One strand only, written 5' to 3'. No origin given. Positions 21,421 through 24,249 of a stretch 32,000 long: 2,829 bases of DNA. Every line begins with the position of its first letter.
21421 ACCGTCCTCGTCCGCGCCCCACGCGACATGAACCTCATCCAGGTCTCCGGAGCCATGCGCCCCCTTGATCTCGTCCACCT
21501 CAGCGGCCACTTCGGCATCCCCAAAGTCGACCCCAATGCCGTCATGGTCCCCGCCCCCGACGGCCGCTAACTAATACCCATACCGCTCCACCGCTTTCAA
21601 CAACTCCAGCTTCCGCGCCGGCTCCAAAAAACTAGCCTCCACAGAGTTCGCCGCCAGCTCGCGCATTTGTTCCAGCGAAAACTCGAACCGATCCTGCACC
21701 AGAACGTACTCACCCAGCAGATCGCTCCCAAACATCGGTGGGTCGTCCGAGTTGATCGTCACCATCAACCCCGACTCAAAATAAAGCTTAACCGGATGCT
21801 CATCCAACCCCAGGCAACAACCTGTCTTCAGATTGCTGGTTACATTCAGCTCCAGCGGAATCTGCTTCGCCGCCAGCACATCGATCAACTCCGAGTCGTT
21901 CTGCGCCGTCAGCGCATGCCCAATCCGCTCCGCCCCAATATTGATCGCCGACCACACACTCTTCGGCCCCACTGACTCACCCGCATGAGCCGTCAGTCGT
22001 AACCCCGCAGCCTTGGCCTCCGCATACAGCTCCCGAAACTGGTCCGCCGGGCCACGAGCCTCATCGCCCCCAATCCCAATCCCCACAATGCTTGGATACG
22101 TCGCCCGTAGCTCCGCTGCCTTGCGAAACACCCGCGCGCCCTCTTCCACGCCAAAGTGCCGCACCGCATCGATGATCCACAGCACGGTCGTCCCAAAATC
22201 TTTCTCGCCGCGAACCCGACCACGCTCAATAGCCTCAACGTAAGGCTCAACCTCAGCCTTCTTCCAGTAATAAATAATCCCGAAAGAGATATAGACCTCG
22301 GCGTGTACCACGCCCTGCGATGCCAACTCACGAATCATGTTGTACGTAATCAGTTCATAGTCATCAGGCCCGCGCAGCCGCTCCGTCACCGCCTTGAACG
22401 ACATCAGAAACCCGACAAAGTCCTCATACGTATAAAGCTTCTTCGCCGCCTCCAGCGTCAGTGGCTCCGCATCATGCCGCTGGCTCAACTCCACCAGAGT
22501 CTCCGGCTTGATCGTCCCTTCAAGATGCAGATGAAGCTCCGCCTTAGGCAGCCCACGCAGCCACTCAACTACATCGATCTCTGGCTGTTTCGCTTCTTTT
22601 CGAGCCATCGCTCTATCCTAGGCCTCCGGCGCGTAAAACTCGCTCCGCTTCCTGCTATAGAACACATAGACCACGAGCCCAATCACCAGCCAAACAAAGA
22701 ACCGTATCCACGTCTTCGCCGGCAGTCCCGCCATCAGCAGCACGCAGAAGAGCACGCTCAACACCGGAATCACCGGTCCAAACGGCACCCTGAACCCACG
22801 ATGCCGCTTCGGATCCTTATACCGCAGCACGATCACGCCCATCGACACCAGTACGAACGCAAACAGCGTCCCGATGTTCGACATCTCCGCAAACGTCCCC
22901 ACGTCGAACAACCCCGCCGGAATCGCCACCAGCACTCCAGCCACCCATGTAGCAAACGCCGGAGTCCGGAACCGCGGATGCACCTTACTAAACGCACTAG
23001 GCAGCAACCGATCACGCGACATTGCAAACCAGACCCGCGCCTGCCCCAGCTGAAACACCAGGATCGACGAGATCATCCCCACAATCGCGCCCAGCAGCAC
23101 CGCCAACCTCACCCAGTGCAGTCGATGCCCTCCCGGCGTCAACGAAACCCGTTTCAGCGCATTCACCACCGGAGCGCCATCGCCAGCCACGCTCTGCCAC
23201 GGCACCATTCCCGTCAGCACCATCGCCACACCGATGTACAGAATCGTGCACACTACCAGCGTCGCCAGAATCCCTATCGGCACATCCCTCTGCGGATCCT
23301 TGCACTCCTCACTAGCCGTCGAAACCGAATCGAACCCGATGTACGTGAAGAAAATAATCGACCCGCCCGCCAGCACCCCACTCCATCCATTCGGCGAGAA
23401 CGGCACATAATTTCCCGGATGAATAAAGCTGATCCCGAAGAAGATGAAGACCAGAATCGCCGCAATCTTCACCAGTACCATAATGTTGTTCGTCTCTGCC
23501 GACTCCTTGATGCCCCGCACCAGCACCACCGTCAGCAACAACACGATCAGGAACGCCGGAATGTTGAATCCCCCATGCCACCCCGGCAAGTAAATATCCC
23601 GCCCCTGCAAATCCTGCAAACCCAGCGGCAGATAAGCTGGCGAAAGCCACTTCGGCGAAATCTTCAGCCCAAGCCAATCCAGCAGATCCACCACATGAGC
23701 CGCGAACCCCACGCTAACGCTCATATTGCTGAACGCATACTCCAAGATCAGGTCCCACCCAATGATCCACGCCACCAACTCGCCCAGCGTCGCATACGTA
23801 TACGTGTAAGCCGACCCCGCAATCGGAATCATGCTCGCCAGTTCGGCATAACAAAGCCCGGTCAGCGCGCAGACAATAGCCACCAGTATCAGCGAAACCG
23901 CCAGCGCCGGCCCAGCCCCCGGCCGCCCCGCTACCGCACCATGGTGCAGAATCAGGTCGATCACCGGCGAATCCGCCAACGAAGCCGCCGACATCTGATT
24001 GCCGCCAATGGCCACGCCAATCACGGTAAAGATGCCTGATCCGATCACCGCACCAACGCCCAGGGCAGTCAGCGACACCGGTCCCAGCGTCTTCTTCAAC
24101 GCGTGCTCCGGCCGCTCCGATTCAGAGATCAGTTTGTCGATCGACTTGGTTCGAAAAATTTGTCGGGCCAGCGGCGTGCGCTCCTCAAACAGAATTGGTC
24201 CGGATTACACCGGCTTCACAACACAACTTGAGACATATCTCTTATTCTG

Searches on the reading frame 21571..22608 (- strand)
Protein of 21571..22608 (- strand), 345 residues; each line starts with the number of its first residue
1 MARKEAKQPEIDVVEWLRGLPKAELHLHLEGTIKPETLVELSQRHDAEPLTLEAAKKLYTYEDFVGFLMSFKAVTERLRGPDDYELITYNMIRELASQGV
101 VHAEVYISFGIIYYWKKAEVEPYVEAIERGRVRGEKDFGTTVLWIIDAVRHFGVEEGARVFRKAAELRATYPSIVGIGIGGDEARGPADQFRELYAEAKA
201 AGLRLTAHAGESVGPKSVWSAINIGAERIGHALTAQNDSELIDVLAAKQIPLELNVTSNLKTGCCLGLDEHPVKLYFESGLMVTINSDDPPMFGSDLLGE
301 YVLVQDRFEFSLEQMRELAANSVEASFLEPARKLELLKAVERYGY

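Call 75: search_protein_families(library=pfam, proteins=[window:21571-22608:-], max_evalue=0.001)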
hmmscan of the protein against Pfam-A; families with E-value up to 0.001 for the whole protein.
window:21571-22608:- (345 aa): 2 families
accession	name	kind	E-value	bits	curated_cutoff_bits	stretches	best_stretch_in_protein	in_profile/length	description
PF00962.28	A_deaminase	-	4.1e-76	256.6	27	1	21-341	1-328/330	Adenosine deaminase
PF19326.5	AMP_deaminase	-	6.1e-08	31.9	27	1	203-334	452-583/630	AMP deaminase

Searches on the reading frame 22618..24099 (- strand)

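Call 75: search_protein_families(library=pfam, proteins=[window:22618-24099:-], max_evalue=0.001)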
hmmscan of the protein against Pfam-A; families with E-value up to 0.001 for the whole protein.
window:22618-24099:- (493 aa): 3 families
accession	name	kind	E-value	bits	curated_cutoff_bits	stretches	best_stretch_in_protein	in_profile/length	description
PF13520.12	AA_permease_2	-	2.9e-55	188.3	27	1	5-475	1-425/427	Amino acid permease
PF00324.27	AA_permease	-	5.1e-34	118.2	24.6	1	61-458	25-419/470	Amino acid permease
PF13906.12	AA_permease_C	-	3.3e-16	59.6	27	1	436-486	1-51/51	C-terminus of AA_permease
